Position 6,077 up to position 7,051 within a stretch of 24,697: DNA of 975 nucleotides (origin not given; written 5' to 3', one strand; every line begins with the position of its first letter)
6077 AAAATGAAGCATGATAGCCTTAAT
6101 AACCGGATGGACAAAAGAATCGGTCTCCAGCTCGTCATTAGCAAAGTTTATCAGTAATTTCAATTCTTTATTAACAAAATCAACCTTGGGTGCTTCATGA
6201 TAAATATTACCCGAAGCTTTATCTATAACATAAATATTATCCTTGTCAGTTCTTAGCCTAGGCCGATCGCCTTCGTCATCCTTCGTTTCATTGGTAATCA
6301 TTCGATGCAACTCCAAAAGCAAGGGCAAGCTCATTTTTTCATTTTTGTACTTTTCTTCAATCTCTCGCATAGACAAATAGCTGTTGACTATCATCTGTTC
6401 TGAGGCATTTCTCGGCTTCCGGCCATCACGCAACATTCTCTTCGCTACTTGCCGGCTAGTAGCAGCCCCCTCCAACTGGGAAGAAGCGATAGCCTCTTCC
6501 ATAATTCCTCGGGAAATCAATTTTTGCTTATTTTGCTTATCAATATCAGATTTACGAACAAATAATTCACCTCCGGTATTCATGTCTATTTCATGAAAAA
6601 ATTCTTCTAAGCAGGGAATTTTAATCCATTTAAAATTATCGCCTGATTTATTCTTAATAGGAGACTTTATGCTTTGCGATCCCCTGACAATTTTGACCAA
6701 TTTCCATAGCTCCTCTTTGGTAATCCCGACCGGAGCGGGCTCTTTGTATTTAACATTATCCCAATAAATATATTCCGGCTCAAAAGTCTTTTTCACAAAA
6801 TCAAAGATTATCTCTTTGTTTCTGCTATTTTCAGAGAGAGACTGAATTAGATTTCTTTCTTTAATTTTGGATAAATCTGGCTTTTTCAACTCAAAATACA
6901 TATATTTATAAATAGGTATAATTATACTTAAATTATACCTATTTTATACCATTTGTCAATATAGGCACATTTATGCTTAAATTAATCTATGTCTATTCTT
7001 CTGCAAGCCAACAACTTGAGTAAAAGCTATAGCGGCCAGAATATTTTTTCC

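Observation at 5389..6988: AT-rich island carrying an auto-inhibited (class II) Fic AMPylase with no separate antitoxin gene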

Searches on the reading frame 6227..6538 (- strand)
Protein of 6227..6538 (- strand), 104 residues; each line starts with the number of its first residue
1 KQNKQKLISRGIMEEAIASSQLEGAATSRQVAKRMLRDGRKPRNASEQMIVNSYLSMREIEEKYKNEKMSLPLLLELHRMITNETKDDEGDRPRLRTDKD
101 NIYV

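Call 35: search_solved_structures(query=window:6227-6538:-, max_evalue=10, show_alignments=5)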
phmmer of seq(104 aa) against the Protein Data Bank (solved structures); distinct sequences matched with E-value up to 10: 1.
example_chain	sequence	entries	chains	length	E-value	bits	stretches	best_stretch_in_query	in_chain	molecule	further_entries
8uqu_A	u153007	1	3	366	0.58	13.9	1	11-82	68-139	Fido domain-containing protein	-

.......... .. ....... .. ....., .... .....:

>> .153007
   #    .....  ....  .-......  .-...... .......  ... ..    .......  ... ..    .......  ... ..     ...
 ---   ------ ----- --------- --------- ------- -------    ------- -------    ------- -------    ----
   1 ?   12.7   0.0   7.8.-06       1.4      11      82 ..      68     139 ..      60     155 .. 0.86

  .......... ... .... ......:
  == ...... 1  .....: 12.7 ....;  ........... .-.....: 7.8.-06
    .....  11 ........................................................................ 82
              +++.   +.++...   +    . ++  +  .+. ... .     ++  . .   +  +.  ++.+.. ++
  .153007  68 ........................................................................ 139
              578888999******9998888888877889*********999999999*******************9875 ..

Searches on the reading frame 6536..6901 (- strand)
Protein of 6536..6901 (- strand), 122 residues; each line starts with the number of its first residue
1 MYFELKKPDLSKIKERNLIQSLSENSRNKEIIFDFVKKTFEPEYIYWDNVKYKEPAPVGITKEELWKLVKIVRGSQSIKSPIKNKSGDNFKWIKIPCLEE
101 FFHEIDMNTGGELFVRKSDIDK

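Call 52: predict_structure(alignment_id=A2)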
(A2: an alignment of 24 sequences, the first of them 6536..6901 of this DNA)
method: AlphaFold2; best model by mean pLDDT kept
length: 122 residues; sequences in the alignment: 24
mean_pLDDT: 60.2   pTM: 0.54
mean pLDDT of the five models: 60.2, 59.9, 57.9, 54.1, 53.2
residues with pLDDT >= 90: 0; 70-90: 38; 50-70: 45; < 50: 39
segments of 3 or more residues with pLDDT < 50: 1-5, 92-122
pLDDT, mean of each block of 10 residues (from residue 1): 55 73 70 77 64 74 79 62 55 44 38 36 30
secondary structure, 60 per line:
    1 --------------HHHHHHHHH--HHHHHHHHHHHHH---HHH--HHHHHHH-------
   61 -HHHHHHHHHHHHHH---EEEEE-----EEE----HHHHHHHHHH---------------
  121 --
elements in order: H15-23 H26-38 H47-53 H62-75 E79-83 E89-91 H96-105

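Call 55: fold_search(model_id=the predicted structure, library=pdb)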
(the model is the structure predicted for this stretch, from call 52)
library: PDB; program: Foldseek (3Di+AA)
matches with E <= 10: 33; with E <= 0.001: 0
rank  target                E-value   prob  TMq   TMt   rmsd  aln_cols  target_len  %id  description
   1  2v79_B                8.9e-01  0.11  0.25  0.26  15.4       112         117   15  Crystal Structure of the N-terminal domain of DnaD from Bacillus Subtilis (released 2008-01-15)
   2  2ld7_MODEL_1_A        2.1e+00  0.06  0.18  0.22  14.4       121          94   13  Solution structure of the mSin3A PAH3-SAP30 SID complex (released 2011-06-15)
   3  8rwv_B                2.8e+00  0.04  0.21  0.09  18.3       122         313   15  Human OCCM DNA licensing intermediate (released 2025-02-05)
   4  7d3y_C                3.6e+00  0.09  0.29  0.33  14.6        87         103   10  Crystal structure of the osPHR2-osSPX2 complex (released 2021-10-06)
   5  1kfx_S                4.3e+00  0.03  0.18  0.14  18.0       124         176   10  Crystal Structure of Human m-Calpain Form I (released 2001-12-07)
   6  6az1_V                4.6e+00  0.07  0.29  0.29   9.3        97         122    9  Cryo-EM structure of the small subunit of Leishmania ribosome bound to paromomycin (released 2017-12-06)
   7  1alv_A                4.6e+00  0.02  0.17  0.13  17.1       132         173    8  CALCIUM BOUND DOMAIN VI OF PORCINE CALPAIN (released 1998-06-03)
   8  5i44_A                5.2e+00  0.04  0.14  0.21  12.4        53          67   17  Structure of RacA-DNA complex; P21 form (released 2016-05-04)
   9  9kd9_B                5.5e+00  0.02  0.18  0.03  13.1        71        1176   13  The structure of RNA polymerase II elongation complex paused at N-5 state by actinomycin D. (released 2025-11-05)
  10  2ve8_G                6.3e+00  0.08  0.27  0.44   6.4        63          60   13  Xray structure of FtsK gamma domain (P. aeruginosa) (released 2008-09-09)
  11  2o03                  6.3e+00  0.06  0.30  0.29  10.0       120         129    7  Crystal structure of FurB from M. tuberculosis- a Zinc uptake regulator (released 2007-02-13)
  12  1a2x_A                6.3e+00  0.02  0.21  0.17  14.0       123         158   14  COMPLEX OF TROPONIN C WITH A 47 RESIDUE (1-47) FRAGMENT OF TROPONIN I (released 1998-07-15)
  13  4zzj_A                6.3e+00  0.02  0.14  0.06  11.5        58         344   22  SIRT1/Activator/Substrate Complex (released 2015-07-15)
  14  8fkv_NI               6.3e+00  0.01  0.16  0.04  30.8       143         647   10  Human nucleolar pre-60S ribosomal subunit (State D1) (released 2023-07-12)
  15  9qf4_As               6.7e+00  0.08  0.28  0.45   5.1        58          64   16  Structure of P. furiosus 70S ribosome grown at 95 degC (released 2025-11-05)
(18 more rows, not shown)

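Call 73: search_solved_structures(query=A2, max_evalue=10, show_alignments=2)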
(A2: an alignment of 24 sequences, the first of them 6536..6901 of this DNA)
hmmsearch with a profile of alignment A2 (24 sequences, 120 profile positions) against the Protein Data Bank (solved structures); distinct sequences matched with E-value up to 10: 6.
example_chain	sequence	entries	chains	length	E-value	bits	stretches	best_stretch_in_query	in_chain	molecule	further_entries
6rpc_A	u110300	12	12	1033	1.4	12.1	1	80-106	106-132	Alpha-mannosidase 2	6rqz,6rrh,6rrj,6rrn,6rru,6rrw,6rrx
1hty_A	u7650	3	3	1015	1.4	12.1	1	80-106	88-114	ALPHA-MANNOSIDASE II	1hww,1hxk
1qwu_A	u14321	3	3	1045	1.4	12.1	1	80-106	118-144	Alpha-mannosidase II | Alpha-mannosidase 2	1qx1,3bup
1ps3_A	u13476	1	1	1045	1.4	12.1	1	80-106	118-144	Alpha-mannosidase II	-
1qwn_A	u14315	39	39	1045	1.4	12.1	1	80-106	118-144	Alpha-mannosidase II | putative golgi alpha-mannosidase II | Alpha-mannosidase 2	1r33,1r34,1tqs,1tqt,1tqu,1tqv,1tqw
3bud_A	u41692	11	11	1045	2.4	11.3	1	80-106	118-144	Alpha-mannosidase 2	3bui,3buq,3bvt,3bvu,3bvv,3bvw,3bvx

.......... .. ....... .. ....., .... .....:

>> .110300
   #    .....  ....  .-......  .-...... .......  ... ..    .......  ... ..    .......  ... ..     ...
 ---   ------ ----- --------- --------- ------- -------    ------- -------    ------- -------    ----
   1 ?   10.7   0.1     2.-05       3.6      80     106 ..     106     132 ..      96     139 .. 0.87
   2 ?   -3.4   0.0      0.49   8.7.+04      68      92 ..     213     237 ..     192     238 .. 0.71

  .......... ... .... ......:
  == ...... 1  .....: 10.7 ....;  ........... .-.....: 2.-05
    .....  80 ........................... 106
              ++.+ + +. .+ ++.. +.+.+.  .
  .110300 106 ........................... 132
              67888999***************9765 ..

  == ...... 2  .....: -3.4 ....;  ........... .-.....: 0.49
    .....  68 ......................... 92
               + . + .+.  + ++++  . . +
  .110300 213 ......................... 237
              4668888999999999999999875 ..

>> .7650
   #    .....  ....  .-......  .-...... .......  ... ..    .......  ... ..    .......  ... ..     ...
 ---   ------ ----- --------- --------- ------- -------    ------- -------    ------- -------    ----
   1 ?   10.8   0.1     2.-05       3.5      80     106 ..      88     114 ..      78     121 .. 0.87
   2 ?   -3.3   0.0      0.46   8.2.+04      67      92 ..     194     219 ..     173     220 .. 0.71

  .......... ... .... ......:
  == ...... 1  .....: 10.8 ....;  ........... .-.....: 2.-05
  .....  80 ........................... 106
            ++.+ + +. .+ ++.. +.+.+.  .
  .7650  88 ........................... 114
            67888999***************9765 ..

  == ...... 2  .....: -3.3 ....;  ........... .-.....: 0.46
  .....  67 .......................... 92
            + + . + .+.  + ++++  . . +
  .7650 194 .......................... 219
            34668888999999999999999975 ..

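Call 74: search_protein_families(library=pfam, alignment_id=A2, max_evalue=1)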
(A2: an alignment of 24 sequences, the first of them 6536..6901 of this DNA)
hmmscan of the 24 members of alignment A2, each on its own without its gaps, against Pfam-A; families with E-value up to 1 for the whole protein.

A. member 1, window:6536-6901:- (122 aa): 0 families

B. families by the number of members that match (of 24 scanned): 8 families
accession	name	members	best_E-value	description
PF22205.1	Csm6_6H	2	0.034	Csm6 6H domain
PF21004.2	MCEL_GT_NTPase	1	0.0025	mRNA capping enzyme catalytic subunit, GTase, NTPase domain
PF12174.13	RST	1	0.0097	RCD1-SRO-TAF4 (RST) plant domain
PF17761.7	DUF1016_N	1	0.015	DUF1016 N-terminal domain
PF21133.2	CAA_C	1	0.044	CCA-adding enzyme, C-terminal domain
PF22620.2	OYE-like_second_a-b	1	0.12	OYE-like second alpha/beta domain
PF13739.11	PdaC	1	0.17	Deacetylase PdaC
PF13152.11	DUF3967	1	0.22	Protein of unknown function (DUF3967)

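Call 83: search_protein_representatives(protein=window:6536-6901:-)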
Query: 122 residues. Proteins with E-value up to 0.001 (for the whole library): 146; up to 1e-10: 32; up to 1e-30: 1. The best 146 are listed.
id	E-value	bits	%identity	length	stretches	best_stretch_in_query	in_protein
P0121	4.5e-31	123.7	52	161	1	1-122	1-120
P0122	1.4e-26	109.1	50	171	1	2-119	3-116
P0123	1.8e-22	95.9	42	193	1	1-121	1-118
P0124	7.8e-22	93.8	46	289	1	3-121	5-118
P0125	3.2e-20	88.6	38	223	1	4-116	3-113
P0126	5.6e-20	87.8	39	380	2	4-115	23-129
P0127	1.0e-19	87.0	40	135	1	2-121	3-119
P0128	1.6e-18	83.1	43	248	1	1-121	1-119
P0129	1.7e-18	83.0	39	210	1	4-116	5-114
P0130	2.2e-17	79.5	48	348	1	34-120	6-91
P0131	2.2e-17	79.5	42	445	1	2-117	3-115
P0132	4.0e-17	78.6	42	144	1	3-120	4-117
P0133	2.4e-16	76.1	41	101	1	1-100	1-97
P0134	2.5e-16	76.0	41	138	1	1-103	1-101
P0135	4.0e-16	75.4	35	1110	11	30-63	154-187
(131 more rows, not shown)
